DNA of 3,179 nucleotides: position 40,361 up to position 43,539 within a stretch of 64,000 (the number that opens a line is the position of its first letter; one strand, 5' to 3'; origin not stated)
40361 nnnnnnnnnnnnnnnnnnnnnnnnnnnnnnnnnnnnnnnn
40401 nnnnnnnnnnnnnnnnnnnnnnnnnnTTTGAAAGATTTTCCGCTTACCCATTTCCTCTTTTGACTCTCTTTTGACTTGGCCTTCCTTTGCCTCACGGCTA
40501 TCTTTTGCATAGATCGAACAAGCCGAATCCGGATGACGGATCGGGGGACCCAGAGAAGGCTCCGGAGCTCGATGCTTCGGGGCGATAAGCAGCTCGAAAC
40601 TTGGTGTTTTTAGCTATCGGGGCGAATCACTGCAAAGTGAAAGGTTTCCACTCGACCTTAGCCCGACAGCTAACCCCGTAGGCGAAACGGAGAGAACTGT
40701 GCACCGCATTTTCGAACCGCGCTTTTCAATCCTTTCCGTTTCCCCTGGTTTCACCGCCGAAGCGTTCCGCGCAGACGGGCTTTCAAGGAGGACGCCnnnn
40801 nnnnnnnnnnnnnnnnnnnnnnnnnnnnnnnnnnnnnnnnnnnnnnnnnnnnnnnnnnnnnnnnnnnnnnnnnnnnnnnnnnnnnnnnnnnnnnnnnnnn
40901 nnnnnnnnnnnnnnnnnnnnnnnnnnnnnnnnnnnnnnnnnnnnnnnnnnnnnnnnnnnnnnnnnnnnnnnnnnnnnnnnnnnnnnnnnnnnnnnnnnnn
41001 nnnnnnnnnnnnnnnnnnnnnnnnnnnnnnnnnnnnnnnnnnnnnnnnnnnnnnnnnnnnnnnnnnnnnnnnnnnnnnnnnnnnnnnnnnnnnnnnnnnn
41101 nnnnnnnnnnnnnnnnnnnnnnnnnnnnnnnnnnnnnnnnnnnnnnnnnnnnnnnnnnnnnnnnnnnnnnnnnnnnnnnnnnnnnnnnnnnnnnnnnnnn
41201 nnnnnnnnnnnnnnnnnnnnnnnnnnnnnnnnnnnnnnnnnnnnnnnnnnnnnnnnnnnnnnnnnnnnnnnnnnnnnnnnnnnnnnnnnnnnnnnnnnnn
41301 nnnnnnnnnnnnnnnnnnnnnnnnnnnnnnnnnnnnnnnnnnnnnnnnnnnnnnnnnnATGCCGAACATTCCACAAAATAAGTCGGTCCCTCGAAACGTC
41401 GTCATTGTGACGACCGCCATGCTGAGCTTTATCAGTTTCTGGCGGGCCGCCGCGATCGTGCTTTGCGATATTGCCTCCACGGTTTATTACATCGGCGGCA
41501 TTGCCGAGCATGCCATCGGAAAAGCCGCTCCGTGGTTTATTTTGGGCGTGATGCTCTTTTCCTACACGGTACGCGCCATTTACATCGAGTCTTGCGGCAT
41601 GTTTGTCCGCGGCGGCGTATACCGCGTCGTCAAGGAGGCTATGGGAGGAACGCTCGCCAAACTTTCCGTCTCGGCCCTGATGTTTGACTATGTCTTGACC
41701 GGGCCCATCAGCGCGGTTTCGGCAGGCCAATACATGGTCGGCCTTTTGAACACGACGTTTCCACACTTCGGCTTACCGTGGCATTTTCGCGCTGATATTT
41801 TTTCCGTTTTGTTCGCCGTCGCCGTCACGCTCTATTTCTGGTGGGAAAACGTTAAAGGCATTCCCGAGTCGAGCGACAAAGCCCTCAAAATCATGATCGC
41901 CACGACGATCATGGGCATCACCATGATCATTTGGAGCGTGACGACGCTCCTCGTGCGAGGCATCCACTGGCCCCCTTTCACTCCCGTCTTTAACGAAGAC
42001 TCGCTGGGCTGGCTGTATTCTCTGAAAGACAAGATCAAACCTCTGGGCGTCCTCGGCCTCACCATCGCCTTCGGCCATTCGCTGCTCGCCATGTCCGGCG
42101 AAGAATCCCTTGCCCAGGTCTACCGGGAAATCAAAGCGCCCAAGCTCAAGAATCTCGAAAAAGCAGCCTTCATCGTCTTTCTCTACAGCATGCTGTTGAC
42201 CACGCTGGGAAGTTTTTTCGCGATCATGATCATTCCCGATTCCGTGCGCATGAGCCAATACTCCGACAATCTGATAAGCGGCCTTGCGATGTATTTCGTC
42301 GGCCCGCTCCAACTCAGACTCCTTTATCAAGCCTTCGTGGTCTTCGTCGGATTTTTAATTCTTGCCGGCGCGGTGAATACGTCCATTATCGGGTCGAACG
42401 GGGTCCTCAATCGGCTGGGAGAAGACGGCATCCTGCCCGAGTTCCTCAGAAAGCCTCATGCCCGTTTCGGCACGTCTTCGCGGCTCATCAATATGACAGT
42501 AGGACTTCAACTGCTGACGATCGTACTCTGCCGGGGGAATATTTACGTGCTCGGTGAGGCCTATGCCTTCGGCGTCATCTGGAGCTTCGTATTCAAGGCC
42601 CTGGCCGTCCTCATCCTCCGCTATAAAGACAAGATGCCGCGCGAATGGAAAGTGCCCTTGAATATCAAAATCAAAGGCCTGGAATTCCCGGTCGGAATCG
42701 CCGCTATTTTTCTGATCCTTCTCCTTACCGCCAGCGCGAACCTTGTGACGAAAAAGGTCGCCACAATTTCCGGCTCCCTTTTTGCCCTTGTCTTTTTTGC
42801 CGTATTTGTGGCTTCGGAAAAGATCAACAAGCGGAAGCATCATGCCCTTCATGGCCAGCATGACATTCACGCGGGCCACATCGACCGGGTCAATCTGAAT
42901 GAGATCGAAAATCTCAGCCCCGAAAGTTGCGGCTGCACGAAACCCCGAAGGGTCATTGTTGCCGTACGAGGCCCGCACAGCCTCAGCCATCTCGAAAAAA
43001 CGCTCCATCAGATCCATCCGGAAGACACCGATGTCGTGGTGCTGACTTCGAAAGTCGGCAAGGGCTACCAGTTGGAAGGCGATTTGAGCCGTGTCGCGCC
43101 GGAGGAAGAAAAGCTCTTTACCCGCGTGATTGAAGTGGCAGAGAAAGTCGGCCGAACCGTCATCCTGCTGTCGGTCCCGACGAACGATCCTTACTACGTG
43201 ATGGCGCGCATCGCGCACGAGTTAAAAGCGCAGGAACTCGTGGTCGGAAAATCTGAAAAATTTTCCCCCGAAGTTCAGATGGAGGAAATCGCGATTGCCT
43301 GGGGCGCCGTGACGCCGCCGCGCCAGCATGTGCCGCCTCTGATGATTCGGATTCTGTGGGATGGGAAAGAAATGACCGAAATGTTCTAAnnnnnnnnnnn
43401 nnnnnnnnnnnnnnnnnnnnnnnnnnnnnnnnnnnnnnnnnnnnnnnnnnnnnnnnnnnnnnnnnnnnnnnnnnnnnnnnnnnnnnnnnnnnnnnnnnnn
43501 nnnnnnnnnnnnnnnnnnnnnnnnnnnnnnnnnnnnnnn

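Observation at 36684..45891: Composite K+-uptake regulon: orphan truncated KdpD/KdpE-like pairs next to two c-di-AMP-riboswitch-gated KimA units with PtsN-like and small-membrane-protein accessories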

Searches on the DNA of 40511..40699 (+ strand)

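Call 46: build_rna_model(alignment_id=A3)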
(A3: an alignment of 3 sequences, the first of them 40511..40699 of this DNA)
Model R1 built from alignment A3 (3 sequences, 192 columns); structure: RNAalifold consensus.
model positions 189; base pairs 23; branch points 2; effective number of sequences 1.98; information 0.59 bits per position. Calibrated on 0.2 Mb of random sequence (short: E-values are rough).
structure used (alignment columns):
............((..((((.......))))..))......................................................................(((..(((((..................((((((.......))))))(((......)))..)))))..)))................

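Call 47: search_with_rna_model(model_id=R1, sources=[window, L001, L003, L004, L005, L006, L007, L008, L009, L010, L011, L012, L013, L014, L015, L016, L017, L018, L019, L020, L021, L022, L023, L024, L025, L026, L027, L028, L029, L030, L031, L032, L033, L034, L035, L036, L037, L038, L039, L040, L041, L042, L043, L044, L045, L046, L047, L048, L049, L050, L051, L052, L053, L054, L055, L056, L057, L058, L059, L060, L061, L062, L063, L064, L065, L066, L067, L068, L069, L070, L071, L072, L073, L074, L075, L076, L077, L078, L079, L080, L081, L082, L083, L084], max_evalue=1)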
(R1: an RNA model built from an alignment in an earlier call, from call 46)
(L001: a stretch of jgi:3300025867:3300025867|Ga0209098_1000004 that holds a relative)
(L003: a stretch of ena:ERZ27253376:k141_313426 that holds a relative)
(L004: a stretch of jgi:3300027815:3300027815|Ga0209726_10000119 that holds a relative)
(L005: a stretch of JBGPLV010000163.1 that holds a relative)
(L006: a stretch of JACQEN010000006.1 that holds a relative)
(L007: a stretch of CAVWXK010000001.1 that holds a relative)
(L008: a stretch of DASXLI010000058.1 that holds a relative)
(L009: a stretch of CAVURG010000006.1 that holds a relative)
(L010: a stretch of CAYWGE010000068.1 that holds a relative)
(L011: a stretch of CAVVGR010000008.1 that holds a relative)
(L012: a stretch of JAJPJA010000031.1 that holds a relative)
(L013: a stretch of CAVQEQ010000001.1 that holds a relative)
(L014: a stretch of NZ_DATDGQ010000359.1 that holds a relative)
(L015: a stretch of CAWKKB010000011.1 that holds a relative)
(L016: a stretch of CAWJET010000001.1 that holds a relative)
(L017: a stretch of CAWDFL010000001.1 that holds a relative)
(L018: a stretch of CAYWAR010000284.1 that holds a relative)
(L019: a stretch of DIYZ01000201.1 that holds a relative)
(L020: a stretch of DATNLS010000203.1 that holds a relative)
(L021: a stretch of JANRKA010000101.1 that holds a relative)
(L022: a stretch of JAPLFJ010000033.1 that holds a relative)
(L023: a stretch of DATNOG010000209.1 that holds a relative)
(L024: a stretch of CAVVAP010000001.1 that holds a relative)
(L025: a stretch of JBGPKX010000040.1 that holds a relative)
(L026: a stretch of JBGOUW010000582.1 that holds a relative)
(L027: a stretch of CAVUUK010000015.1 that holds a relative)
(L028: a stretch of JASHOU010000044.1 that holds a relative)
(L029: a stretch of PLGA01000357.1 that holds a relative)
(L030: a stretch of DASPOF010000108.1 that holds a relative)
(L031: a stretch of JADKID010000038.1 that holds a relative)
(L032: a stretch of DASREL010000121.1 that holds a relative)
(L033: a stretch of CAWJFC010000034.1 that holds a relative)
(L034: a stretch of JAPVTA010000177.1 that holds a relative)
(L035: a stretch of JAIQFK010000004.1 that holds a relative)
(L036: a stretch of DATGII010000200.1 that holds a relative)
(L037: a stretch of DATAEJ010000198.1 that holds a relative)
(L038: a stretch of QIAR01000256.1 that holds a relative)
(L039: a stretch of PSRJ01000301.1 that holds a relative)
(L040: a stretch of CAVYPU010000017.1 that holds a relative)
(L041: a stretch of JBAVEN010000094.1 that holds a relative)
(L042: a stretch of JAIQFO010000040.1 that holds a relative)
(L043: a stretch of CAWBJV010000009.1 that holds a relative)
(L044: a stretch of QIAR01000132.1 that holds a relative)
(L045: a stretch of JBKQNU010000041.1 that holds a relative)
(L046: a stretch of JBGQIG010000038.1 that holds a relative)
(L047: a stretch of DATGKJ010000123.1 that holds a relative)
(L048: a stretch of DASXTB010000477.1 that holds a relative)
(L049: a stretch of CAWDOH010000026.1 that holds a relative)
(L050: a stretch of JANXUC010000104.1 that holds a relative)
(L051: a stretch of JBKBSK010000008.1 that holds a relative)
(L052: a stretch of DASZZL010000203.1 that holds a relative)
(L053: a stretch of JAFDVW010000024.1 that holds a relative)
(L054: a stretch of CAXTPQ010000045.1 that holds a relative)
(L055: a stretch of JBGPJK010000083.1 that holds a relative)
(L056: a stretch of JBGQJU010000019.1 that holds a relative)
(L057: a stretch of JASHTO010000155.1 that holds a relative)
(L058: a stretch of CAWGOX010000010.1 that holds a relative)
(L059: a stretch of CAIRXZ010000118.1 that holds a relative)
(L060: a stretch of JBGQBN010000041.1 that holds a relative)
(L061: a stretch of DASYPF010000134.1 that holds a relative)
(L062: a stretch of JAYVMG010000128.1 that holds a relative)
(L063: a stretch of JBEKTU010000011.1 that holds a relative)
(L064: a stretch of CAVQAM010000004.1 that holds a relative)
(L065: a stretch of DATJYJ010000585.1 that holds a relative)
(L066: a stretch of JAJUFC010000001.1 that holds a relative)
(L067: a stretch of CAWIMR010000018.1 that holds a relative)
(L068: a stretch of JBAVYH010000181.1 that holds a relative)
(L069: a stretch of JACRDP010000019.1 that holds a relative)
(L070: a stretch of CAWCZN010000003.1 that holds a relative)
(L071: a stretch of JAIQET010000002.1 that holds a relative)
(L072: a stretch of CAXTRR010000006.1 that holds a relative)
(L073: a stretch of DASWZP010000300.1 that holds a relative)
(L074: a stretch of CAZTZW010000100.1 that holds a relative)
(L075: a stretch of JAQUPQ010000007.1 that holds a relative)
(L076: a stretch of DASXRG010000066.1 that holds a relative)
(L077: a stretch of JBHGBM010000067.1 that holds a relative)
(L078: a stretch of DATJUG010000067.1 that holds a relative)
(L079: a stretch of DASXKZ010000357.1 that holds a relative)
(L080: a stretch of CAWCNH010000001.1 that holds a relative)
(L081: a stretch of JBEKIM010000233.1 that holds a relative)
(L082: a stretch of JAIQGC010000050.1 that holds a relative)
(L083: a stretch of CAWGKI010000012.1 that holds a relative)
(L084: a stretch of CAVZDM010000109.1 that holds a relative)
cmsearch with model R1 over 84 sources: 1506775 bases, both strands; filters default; matches with E-value up to 1: 12.
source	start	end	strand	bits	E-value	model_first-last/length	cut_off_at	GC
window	40511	40699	+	211.3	4.1e-57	1-189/189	no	0.56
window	43733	43884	+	153.6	9.3e-41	1-189/189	no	0.59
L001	9745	9917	+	138.7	1.5e-36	1-189/189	no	0.54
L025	1292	1420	+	33.9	7.5e-07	1-189/189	no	0.57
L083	9794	9946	+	33.2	1.2e-06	1-189/189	no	0.62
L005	437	504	+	23.1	0.00084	100-173/189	no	0.54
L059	4660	4789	+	22.2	0.0015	1-189/189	no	0.58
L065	9791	9917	+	21.3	0.0027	1-189/189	no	0.61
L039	9271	9397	+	21.1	0.0032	1-189/189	no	0.59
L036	9834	9902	+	19.5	0.0087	103-173/189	no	0.61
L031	9808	9945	+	16.1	0.084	1-189/189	no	0.59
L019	12988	13066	+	13.6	0.43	108-170/189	no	0.51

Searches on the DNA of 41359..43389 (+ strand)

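Call 24: search_rna_families(sources=[L001, L003, L004], threshold=gathering)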
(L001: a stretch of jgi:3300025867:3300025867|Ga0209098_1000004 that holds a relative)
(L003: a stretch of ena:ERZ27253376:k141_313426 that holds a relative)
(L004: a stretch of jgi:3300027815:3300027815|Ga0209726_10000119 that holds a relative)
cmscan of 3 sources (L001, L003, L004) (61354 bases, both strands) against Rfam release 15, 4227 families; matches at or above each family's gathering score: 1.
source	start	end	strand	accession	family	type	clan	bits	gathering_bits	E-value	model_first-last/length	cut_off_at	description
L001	9759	9917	+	RF00379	c-di-AMP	Cis-reg; riboswitch;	-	67.8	38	1.3e-13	1-134/134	no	c-di-AMP riboswitch aptamer (ydaO/yuaA leader)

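Call 49: search_rna_families(sources=[L005, L025, L083, L059, L065, L039, L036, L031], threshold=gathering)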
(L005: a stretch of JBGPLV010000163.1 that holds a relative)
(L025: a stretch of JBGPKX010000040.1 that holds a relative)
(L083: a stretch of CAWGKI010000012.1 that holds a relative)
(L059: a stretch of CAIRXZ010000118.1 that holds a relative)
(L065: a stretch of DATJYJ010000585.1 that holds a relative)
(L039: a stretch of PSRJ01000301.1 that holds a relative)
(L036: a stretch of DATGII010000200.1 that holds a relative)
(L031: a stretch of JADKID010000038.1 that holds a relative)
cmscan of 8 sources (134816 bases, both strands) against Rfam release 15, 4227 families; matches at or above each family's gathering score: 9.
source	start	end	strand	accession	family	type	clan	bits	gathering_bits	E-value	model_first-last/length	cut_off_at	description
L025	1292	1420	+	RF00379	c-di-AMP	Cis-reg; riboswitch;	-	89.6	38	2.4e-19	1-134/134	no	c-di-AMP riboswitch aptamer (ydaO/yuaA leader)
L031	9808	9945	+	RF00379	c-di-AMP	Cis-reg; riboswitch;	-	87.2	38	1.2e-18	1-134/134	no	c-di-AMP riboswitch aptamer (ydaO/yuaA leader)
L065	9791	9917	+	RF00379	c-di-AMP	Cis-reg; riboswitch;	-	83.4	38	1.4e-17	1-134/134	no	c-di-AMP riboswitch aptamer (ydaO/yuaA leader)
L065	408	701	+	RF02514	5_ureB_sRNA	Gene; sRNA;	-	81.6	40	3.4e-19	1-292/292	no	5' ureB small RNA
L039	9271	9397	+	RF00379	c-di-AMP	Cis-reg; riboswitch;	-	77.6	38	5.3e-16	1-134/134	no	c-di-AMP riboswitch aptamer (ydaO/yuaA leader)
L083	9794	9946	+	RF00379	c-di-AMP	Cis-reg; riboswitch;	-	77.1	38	7.6e-16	1-134/134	no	c-di-AMP riboswitch aptamer (ydaO/yuaA leader)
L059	4660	4789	+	RF00379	c-di-AMP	Cis-reg; riboswitch;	-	74.9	38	3.1e-15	1-134/134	no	c-di-AMP riboswitch aptamer (ydaO/yuaA leader)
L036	9793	9918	+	RF00379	c-di-AMP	Cis-reg; riboswitch;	-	71.6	38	2.5e-14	1-134/134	no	c-di-AMP riboswitch aptamer (ydaO/yuaA leader)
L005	373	519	+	RF00379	c-di-AMP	Cis-reg; riboswitch;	-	58.2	38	1.4e-10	1-134/134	no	c-di-AMP riboswitch aptamer (ydaO/yuaA leader)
